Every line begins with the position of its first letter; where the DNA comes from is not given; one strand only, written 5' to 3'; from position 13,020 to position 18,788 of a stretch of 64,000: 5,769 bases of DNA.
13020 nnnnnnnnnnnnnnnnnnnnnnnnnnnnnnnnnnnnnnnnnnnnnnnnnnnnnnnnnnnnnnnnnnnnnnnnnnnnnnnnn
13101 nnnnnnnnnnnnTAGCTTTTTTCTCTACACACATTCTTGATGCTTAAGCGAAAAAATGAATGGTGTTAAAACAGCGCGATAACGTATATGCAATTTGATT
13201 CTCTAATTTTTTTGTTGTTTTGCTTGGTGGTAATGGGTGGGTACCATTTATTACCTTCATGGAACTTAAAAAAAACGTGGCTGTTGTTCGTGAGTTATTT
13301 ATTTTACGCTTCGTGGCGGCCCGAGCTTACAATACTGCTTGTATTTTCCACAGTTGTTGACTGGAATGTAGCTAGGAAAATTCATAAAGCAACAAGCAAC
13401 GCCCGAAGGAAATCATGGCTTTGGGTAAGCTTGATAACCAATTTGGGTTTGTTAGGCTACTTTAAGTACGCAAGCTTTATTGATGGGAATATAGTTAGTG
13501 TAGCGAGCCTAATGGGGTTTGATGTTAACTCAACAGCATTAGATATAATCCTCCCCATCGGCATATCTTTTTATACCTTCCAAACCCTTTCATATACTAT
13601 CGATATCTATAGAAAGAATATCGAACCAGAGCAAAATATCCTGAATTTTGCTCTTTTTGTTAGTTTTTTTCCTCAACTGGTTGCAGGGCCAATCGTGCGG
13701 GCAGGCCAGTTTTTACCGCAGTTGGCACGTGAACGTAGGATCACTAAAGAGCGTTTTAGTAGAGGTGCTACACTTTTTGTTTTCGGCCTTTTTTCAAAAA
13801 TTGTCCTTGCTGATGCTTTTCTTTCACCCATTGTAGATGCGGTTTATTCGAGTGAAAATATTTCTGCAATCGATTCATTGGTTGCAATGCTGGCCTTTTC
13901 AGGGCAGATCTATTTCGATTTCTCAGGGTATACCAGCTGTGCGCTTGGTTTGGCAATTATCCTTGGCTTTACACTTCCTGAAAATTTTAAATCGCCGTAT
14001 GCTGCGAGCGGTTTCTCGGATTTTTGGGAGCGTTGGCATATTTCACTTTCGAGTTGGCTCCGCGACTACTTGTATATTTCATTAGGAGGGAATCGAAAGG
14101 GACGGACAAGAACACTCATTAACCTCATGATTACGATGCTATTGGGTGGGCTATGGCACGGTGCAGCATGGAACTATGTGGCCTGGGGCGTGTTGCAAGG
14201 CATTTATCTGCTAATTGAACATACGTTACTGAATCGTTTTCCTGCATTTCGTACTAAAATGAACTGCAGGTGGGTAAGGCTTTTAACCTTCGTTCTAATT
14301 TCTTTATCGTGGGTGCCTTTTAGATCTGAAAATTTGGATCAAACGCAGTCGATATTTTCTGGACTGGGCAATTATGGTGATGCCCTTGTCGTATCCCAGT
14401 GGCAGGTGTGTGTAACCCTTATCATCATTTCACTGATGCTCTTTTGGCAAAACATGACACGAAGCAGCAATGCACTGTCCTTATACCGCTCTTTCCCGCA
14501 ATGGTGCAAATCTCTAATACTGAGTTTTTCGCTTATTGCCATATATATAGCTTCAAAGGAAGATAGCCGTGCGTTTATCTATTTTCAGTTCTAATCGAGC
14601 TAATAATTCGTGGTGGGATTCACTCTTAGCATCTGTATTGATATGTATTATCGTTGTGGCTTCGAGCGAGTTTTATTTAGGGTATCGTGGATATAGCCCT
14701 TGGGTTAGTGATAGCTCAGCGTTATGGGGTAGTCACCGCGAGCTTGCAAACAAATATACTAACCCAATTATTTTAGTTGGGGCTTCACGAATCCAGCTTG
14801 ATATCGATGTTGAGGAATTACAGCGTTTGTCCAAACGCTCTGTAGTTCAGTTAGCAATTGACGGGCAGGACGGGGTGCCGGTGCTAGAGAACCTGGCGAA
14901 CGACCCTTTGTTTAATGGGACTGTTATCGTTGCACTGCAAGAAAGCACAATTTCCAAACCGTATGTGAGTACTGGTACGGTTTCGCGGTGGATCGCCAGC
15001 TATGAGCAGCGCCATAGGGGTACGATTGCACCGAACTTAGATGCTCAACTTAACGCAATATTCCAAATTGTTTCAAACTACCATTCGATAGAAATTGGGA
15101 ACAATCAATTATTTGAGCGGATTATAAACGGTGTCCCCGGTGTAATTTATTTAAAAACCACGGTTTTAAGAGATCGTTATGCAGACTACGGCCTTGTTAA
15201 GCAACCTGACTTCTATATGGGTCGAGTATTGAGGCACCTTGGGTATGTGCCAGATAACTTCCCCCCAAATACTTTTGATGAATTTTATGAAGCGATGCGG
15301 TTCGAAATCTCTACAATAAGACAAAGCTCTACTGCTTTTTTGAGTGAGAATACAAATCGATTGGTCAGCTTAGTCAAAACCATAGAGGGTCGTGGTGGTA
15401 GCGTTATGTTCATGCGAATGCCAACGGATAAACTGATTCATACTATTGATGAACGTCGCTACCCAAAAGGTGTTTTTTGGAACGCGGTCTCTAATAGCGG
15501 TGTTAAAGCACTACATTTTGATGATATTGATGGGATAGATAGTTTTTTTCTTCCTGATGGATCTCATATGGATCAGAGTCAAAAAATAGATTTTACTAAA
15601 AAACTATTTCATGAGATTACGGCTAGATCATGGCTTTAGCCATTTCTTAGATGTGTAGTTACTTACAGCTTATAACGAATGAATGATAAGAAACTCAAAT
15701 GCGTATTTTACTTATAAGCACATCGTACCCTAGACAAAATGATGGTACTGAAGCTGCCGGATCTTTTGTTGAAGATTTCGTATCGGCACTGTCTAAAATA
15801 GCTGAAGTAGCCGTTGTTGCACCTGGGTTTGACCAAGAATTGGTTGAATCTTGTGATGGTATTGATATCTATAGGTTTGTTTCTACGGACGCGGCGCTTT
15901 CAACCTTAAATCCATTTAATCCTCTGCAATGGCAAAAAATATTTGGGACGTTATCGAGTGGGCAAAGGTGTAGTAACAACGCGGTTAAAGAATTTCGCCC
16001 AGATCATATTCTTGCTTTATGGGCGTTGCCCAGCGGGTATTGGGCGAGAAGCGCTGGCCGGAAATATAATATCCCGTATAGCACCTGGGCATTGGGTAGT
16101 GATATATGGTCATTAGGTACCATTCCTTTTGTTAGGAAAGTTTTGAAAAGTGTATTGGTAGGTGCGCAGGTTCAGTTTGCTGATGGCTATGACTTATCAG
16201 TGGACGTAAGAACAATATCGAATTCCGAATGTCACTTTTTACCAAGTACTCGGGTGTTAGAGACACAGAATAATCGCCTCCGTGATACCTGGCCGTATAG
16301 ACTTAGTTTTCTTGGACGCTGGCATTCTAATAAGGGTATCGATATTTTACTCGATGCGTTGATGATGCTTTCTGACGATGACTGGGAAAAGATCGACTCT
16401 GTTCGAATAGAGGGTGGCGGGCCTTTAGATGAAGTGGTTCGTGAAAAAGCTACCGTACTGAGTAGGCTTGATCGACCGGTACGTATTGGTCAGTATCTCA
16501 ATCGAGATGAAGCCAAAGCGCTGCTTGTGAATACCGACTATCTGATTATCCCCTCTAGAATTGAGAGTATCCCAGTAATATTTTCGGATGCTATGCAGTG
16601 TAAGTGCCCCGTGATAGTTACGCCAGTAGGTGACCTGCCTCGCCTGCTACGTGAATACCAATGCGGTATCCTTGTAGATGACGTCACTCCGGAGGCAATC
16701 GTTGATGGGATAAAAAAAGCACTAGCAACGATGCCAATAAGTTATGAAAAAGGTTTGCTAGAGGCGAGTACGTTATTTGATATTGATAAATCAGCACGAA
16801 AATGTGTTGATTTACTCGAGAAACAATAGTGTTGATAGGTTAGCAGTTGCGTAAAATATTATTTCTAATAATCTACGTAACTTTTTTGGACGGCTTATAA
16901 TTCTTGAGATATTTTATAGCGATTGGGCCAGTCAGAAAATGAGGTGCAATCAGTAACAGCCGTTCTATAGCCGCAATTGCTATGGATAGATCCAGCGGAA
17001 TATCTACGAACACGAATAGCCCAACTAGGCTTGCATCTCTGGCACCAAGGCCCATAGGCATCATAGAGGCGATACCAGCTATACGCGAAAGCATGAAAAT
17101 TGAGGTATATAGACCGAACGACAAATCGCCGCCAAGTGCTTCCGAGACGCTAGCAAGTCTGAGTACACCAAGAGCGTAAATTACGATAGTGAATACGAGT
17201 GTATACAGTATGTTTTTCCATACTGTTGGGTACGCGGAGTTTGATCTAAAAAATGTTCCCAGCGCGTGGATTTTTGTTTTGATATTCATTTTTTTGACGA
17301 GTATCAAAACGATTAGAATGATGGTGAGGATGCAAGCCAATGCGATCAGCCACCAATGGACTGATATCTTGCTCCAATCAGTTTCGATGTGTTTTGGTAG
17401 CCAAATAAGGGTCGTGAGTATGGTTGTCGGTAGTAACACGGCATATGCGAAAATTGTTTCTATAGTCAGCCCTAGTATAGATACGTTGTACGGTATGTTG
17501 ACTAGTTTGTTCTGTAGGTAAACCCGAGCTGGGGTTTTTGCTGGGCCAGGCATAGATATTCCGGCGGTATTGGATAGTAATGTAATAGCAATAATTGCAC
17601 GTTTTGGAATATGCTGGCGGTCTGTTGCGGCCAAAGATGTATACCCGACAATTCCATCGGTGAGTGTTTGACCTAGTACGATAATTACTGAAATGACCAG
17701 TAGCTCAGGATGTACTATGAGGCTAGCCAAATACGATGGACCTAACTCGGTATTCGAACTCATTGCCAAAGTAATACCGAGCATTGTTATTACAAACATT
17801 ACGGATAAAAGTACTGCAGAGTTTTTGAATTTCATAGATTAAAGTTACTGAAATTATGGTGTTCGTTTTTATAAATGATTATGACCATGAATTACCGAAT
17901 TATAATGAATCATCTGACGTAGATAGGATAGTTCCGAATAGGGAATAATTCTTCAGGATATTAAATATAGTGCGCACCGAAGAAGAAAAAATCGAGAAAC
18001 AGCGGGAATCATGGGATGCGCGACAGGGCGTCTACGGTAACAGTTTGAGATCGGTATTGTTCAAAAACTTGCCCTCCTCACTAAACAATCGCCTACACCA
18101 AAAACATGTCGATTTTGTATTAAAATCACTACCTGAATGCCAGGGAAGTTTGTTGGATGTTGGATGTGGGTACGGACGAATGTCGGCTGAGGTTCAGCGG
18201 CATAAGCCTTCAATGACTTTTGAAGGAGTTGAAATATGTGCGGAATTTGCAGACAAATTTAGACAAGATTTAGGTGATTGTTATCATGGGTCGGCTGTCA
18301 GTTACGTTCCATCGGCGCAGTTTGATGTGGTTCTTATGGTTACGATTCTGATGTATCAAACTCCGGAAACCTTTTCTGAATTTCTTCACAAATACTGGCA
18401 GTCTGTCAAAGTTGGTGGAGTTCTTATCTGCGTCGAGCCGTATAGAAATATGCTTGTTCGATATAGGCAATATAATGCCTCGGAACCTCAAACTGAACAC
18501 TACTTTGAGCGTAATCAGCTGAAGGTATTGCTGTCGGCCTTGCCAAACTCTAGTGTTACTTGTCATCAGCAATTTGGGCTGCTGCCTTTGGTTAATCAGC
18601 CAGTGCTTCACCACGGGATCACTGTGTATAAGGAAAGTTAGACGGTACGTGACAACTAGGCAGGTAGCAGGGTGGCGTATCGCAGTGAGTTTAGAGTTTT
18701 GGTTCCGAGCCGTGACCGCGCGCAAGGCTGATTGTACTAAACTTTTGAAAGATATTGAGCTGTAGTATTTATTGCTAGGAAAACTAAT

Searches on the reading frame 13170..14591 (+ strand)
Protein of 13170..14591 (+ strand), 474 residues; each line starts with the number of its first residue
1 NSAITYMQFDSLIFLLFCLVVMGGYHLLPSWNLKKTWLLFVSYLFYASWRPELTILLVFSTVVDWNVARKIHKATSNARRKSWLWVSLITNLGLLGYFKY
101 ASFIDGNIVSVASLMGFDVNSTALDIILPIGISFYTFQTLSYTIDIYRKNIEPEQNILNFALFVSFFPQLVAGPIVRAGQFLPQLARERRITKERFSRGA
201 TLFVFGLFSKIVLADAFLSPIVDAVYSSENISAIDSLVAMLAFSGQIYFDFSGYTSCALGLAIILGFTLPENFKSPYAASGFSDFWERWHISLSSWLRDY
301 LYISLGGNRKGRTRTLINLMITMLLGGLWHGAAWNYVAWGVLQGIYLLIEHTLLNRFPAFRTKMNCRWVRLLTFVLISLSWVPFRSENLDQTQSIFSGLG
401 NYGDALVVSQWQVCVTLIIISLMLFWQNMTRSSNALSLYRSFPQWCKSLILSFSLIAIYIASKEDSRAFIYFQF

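Call 51: search_protein_families(library=pfam, proteins=[window:13170-14591:+], max_evalue=0.000001)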
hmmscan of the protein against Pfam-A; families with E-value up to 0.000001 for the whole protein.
window:13170-14591:+ (474 aa): 1 family
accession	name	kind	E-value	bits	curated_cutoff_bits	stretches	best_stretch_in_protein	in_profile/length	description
PF03062.24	MBOAT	-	2.4e-33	116.3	27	1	156-375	80-319/337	MBOAT, membrane-bound O-acyltransferase family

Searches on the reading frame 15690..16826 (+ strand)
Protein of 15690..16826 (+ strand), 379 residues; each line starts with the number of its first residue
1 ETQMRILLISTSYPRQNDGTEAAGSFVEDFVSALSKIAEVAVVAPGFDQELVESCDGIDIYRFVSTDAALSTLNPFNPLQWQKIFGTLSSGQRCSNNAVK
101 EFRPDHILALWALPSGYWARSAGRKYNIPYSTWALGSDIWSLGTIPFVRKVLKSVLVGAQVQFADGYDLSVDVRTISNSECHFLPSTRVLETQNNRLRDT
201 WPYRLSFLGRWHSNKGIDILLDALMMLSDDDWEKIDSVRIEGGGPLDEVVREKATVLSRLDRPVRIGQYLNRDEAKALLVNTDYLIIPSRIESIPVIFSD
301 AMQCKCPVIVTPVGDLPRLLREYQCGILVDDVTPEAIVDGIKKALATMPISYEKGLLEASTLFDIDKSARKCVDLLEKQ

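Call 51: search_protein_families(library=pfam, proteins=[window:15690-16826:+], max_evalue=0.000001)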
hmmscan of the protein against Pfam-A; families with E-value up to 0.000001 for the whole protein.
window:15690-16826:+ (379 aa): 2 families
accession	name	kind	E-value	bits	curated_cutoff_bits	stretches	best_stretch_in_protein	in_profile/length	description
PF13692.12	Glyco_trans_1_4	-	1e-18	68.4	27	1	204-346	3-141/142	Glycosyl transferases group 1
PF00534.26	Glycos_transf_1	-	3.2e-17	63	26.4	1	203-346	16-157/172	Glycosyl transferases group 1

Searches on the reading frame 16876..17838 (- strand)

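Call 51: search_protein_families(library=pfam, proteins=[window:16876-17838:-], max_evalue=0.000001)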
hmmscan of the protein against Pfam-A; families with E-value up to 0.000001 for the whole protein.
window:16876-17838:- (321 aa): 1 family
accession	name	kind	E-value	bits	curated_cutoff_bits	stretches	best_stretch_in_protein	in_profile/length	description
PF03706.18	LPG_synthase_TM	-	4.6e-18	66.1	33.4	1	37-303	24-301/302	Lysylphosphatidylglycerol synthase TM region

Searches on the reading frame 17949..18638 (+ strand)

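Call 51: search_protein_families(library=pfam, proteins=[window:17949-18638:+], max_evalue=0.000001)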
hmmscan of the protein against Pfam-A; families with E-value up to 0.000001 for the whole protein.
window:17949-18638:+ (230 aa): 4 families
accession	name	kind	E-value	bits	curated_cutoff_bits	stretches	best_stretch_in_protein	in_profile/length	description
PF13649.12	Methyltransf_25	-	8.2e-09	36.5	27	1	69-157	2-97/97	Methyltransferase domain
PF08241.18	Methyltransf_11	-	2.4e-08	34.9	21.2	1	69-161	1-95/95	Methyltransferase domain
PF13489.12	Methyltransf_23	-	3.4e-07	30.6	27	1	62-195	20-154/164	Methyltransferase domain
PF08242.18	Methyltransf_12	-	8.5e-07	30.1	30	0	69-159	1-98/98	Methyltransferase domain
